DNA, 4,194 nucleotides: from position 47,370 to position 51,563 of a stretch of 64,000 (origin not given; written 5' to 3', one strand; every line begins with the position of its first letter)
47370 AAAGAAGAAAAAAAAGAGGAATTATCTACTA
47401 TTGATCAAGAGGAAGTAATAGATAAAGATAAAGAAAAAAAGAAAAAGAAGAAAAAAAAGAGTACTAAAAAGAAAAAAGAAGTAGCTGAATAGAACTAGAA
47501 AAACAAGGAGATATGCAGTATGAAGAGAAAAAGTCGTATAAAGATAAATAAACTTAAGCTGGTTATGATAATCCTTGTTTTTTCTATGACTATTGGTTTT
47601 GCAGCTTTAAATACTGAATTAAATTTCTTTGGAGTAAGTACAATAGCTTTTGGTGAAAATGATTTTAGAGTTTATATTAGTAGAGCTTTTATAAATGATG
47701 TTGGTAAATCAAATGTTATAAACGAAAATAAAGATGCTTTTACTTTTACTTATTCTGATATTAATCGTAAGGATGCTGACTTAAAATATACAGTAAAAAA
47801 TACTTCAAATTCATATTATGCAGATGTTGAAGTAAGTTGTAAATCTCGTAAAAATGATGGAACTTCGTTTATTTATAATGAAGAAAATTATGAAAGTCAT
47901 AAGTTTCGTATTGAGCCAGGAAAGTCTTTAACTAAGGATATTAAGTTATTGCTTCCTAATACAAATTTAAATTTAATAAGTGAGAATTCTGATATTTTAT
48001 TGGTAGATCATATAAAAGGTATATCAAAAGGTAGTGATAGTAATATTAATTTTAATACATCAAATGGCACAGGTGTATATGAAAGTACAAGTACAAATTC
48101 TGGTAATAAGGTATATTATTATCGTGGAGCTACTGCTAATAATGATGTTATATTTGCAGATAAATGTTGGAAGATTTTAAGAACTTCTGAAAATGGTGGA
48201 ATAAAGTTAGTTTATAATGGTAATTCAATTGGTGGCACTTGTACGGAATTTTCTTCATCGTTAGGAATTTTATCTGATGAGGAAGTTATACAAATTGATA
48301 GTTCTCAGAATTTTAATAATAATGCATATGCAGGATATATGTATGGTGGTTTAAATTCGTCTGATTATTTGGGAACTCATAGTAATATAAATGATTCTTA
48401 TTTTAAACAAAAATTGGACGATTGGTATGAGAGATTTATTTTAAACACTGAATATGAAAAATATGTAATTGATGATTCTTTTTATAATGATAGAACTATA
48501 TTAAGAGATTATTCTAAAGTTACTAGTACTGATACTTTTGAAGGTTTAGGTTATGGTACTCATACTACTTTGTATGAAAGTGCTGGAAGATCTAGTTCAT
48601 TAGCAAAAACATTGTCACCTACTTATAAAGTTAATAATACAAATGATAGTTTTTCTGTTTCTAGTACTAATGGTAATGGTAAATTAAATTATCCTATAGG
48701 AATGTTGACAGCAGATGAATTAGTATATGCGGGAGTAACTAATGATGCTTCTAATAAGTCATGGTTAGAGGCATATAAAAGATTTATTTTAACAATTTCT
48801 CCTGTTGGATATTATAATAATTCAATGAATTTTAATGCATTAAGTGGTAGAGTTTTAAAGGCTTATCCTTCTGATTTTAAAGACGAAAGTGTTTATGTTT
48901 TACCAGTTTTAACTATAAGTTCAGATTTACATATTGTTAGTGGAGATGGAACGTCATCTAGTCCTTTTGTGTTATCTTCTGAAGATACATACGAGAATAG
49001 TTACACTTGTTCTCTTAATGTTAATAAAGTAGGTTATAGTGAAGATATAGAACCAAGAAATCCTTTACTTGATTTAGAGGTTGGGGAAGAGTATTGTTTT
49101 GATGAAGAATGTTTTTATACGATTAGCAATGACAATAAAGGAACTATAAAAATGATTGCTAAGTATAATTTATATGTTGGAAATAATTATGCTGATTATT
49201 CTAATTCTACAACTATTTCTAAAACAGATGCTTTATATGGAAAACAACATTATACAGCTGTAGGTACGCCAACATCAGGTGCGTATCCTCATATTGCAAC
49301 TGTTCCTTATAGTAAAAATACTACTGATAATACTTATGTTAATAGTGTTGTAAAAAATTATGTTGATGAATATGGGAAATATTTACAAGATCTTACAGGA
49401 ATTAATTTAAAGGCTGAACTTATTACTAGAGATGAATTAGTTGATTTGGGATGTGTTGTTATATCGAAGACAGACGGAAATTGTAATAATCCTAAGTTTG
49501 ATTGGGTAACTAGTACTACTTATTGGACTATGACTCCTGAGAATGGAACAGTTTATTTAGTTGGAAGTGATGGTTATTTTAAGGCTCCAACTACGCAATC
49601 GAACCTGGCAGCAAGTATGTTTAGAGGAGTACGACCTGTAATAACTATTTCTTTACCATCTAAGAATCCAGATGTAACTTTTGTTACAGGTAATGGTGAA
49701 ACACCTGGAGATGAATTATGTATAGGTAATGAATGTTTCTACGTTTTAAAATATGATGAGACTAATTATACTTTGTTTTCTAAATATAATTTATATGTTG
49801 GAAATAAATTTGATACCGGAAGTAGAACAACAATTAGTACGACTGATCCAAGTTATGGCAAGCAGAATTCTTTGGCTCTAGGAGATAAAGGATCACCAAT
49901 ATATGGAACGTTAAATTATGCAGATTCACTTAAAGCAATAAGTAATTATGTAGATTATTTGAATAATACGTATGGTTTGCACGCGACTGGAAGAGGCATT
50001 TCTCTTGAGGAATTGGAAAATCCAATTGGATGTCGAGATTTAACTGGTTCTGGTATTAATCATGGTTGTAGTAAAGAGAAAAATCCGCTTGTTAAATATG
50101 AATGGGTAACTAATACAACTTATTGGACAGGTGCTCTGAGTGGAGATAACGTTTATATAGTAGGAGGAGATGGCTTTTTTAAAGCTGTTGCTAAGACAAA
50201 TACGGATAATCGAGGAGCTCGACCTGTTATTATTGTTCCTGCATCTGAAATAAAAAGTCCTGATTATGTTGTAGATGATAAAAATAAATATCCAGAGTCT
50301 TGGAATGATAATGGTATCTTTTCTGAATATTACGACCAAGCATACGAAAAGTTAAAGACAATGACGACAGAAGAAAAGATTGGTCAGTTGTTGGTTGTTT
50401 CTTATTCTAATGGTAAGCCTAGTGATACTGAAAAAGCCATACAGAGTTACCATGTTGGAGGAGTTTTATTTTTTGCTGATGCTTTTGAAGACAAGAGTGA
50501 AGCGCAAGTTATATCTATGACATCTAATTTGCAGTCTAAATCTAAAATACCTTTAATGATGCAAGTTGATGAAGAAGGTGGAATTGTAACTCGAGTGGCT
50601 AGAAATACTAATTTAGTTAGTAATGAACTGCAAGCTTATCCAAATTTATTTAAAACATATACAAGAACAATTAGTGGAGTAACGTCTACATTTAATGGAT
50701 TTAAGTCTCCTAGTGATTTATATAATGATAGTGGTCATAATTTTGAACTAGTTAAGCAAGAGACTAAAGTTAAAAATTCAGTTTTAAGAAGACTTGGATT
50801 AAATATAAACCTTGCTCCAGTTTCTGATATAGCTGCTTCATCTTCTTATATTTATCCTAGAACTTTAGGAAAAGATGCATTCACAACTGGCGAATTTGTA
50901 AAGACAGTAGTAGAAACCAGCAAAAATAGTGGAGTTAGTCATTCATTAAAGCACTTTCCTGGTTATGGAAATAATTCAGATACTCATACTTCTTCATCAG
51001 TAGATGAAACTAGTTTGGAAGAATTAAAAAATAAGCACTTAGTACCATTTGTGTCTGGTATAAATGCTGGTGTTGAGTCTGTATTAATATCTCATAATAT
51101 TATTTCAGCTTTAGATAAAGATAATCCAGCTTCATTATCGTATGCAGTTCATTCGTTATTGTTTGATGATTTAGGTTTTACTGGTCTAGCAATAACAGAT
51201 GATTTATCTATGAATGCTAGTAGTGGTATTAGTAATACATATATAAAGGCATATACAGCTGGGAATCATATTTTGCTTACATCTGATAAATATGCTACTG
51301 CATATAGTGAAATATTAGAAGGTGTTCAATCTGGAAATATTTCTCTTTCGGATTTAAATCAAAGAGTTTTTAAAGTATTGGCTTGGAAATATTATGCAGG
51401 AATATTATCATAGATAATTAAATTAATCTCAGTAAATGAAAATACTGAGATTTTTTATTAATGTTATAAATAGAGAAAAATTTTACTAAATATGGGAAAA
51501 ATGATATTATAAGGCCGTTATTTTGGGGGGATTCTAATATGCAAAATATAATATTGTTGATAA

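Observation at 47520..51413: Giant SipW-cognate protein combining repeat modules with a GH3 (NagZ-like) N-acetylhexosaminidase domain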

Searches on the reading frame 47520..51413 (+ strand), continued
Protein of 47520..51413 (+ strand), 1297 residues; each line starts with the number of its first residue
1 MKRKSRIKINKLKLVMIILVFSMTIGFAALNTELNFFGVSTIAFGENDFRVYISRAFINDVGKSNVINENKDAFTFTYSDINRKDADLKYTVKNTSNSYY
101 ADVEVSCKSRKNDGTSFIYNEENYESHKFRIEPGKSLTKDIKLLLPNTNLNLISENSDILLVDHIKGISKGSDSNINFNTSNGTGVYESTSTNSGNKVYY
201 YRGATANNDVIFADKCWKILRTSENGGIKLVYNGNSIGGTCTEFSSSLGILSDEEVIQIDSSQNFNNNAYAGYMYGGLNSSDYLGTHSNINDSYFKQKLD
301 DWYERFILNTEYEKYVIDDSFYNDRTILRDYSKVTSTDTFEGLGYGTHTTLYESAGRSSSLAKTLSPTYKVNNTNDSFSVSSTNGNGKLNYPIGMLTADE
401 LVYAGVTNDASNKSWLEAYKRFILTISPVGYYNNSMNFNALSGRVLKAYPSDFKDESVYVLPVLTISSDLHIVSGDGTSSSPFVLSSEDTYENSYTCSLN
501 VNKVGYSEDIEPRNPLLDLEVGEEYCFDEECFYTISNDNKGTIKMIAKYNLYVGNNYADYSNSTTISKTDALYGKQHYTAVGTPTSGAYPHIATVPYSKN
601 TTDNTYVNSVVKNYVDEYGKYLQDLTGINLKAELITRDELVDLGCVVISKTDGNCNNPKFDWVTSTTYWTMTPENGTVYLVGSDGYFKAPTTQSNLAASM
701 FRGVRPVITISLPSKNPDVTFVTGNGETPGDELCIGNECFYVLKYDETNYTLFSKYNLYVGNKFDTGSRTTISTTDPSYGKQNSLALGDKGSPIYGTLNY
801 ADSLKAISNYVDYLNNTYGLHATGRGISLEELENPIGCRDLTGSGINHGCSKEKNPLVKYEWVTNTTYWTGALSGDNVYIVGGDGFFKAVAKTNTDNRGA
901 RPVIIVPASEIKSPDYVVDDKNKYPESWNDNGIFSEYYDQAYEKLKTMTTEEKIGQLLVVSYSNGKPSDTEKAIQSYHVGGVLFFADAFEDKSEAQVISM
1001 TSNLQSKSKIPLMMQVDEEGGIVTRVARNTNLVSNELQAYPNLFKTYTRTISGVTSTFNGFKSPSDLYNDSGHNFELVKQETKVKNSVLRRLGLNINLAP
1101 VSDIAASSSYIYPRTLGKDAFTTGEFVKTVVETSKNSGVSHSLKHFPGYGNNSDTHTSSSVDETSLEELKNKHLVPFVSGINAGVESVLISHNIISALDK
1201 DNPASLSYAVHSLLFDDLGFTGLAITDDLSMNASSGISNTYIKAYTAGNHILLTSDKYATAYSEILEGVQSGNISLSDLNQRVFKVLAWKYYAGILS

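Call 57: find_related_loci(query=A1, collection=genome_contigs, flank=8000)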
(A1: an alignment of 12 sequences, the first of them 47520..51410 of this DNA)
Query A1 (1297 aa) in genome_contigs; peptide patterns used: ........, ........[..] (x = any residue, [..] = any of these).
598 stretches matched a pattern (row limit reached: there are more); 585 encode a relative of the query (tblastn E <= 1e-3); the best 80 are kept; 80 distinct loci.
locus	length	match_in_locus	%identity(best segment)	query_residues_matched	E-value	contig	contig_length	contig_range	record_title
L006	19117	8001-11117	49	2-1296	3e-178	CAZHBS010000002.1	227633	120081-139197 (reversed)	MAG TPA_asm: uncultured Muribaculaceae bacterium isolate SRP287540_co1_193 genome assembly, contig: NODE_10_length_22763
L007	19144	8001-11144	48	10-1297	3e-173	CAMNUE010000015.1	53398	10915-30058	MAG: uncultured bacterium isolate SRR19792995_bin.67_metawrap_v1.3_MAG genome assembly, contig: ERZ12290371_770, whole g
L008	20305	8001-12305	36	1-1297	2e-129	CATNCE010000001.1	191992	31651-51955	MAG TPA_asm: uncultured Bacilli bacterium isolate MGG24433_1680015443 genome assembly, contig: SRR10593855_30, whole gen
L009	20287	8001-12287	39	7-1296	3e-133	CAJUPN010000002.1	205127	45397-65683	MAG TPA_asm: uncultured Bacilli bacterium isolate MGBC164624 genome assembly, contig: MGBC164624.2, whole genome shotgun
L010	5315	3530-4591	48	917-1297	2e-102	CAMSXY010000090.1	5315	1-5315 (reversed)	MAG TPA_asm: uncultured Bacillales bacterium isolate ERR9465699_bin.50_metawrap_v1.3_MAG genome assembly, contig: NODE.1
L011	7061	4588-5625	47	922-1296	2e-99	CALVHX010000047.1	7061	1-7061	MAG: uncultured Bacilli bacterium isolate BRZ_PI__bin89 genome assembly, contig: BRZ_PI__NODE_15583_length_7061_cov_8.68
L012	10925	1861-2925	47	916-1296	2e-99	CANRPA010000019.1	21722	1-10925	MAG: uncultured Bacilli bacterium isolate Lapin-019__bin10 genome assembly, contig: Lapin-019__NODE_1388_length_21722_co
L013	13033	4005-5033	48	925-1296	9e-99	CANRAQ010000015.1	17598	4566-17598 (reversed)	MAG: uncultured Bacilli bacterium isolate Lapin-016__bin43 genome assembly, contig: Lapin-016__NODE_2834_length_17598_co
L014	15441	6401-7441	46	921-1296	2e-95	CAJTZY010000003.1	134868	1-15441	MAG TPA_asm: uncultured Bacilli bacterium isolate MGBC122614 genome assembly, contig: MGBC122614.3, whole genome shotgun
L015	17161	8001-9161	44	876-1296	1e-95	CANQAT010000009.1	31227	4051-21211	MAG: uncultured Bacilli bacterium isolate Lapin-002__bin26 genome assembly, contig: Lapin-002__NODE_1869_length_31227_co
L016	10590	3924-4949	47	921-1291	8e-95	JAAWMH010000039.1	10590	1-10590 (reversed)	MAG: Clostridia bacterium isolate ABMPRH_44_1 SL341411_scaffold_13766, whole genome shotgun sequence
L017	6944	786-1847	45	912-1296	3e-95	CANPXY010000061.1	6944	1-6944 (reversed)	MAG: uncultured Bacilli bacterium isolate Lapin-005__bin105 genome assembly, contig: Lapin-005__NODE_15383_length_6944_c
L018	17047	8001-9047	45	919-1296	7e-94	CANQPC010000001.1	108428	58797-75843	MAG: uncultured Bacilli bacterium isolate Lapin-032__bin43 genome assembly, contig: Lapin-032__NODE_306_length_108428_co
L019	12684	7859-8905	46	918-1296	8e-94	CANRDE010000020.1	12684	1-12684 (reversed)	MAG: uncultured Bacilli bacterium isolate Lapin-027__bin18 genome assembly, contig: Lapin-027__NODE_4893_length_12684_co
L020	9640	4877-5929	44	917-1296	2e-93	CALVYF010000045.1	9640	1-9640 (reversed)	MAG: uncultured Bacilli bacterium isolate BRZ_SL__bin34 genome assembly, contig: BRZ_SL__NODE_12743_length_9640_cov_10.7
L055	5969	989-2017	46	926-1297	9e-87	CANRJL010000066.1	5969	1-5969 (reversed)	MAG: uncultured Bacilli bacterium isolate Lapin-022__bin73 genome assembly, contig: Lapin-022__NODE_13387_length_5969_co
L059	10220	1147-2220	43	910-1297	4e-86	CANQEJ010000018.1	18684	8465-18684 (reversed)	MAG: uncultured Bacilli bacterium isolate Lapin-007__bin15 genome assembly, contig: Lapin-007__NODE_1022_length_18684_co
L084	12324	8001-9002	45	936-1297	6e-84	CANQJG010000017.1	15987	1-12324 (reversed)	MAG: uncultured Clostridia bacterium isolate Lapin-032__bin132 genome assembly, contig: Lapin-032__NODE_5364_length_1598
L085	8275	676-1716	42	922-1297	1e-83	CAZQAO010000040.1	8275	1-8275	MAG TPA_asm: uncultured Muribaculaceae bacterium isolate SRP314395_co1_23 genome assembly, contig: NODE_7990_length_8275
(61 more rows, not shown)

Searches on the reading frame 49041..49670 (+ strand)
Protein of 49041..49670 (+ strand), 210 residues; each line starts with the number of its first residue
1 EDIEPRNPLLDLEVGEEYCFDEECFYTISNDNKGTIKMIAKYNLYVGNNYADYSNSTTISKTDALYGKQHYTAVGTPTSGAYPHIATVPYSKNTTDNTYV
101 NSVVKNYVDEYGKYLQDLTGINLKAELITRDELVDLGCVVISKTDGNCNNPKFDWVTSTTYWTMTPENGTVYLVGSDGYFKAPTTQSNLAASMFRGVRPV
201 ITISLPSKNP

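Call 13: search_protein_families(library=pfam, proteins=[window:49041-49670:+], max_evalue=10)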
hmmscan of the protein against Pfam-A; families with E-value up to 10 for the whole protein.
window:49041-49670:+ (210 aa): 1 family
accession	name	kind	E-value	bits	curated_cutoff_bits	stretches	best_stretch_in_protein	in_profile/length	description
PF19789.6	DUF6273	-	0.045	14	23.5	1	150-204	126-171/172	Domain of unknown function (DUF6273)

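Call 50: find_homologous_proteins(query=A4, max_evalue=0.01)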
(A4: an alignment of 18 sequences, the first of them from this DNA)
Query A4 (18 sequences) (202 aa, profile of the alignment): 47 proteins with E <= 0.01 among 1821 candidates.
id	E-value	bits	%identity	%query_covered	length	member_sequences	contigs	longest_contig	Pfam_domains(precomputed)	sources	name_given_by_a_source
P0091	2.3e-64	235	38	95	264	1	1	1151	-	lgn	-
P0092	8.1e-51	191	34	97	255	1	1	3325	-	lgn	-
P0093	7.7e-36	142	38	95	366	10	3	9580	-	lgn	-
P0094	2.4e-31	127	35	95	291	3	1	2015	-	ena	-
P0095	6.2e-30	123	34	98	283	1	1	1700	-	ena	-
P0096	2.0e-27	114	34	95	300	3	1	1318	-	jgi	jgi:hypothetical protein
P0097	5.2e-27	113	31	95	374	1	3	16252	PF07963.18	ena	-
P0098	1.2e-26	112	38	92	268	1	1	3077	-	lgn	-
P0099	1.0e-24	105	37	95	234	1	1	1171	-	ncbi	-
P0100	1.7e-23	101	31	95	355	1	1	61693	-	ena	-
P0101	3.0e-23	101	31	99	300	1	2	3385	-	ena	-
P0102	6.5e-23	100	36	98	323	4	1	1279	PF07963.18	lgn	-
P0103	1.4e-22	98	26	96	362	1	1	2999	-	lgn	-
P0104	1.7e-21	95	33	90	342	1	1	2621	PF07963.18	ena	-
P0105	3.1e-21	94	29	96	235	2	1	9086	-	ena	-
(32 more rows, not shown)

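Call 64: predict_structure(alignment_id=A5)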
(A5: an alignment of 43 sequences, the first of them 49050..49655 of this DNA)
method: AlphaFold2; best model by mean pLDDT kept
length: 202 residues; sequences in the alignment: 43
mean_pLDDT: 92.7   pTM: 0.90
mean pLDDT of the five models: 92.7, 92.6, 92.4, 91.9, 92.0
residues with pLDDT >= 90: 157; 70-90: 40; 50-70: 5; < 50: 0
segments of 3 or more residues with pLDDT < 50: none
pLDDT, mean of each block of 10 residues (from residue 1): 86 97 96 97 97 97 98 89 94 86 98 97 96 93 92 97 82 90 74 97 92
secondary structure, 60 per line:
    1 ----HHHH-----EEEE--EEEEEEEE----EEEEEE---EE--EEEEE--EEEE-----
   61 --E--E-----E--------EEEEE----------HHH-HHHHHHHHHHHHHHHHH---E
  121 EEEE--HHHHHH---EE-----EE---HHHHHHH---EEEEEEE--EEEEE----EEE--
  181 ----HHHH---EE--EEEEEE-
elements in order: H5-8 E14-17 E20-27 E32-37 E45-49 E52-55 E81-85 H100-116 E120-124 H127-132 H148-154 E158-164 E167-171 E176-178 H185-188 E196-201
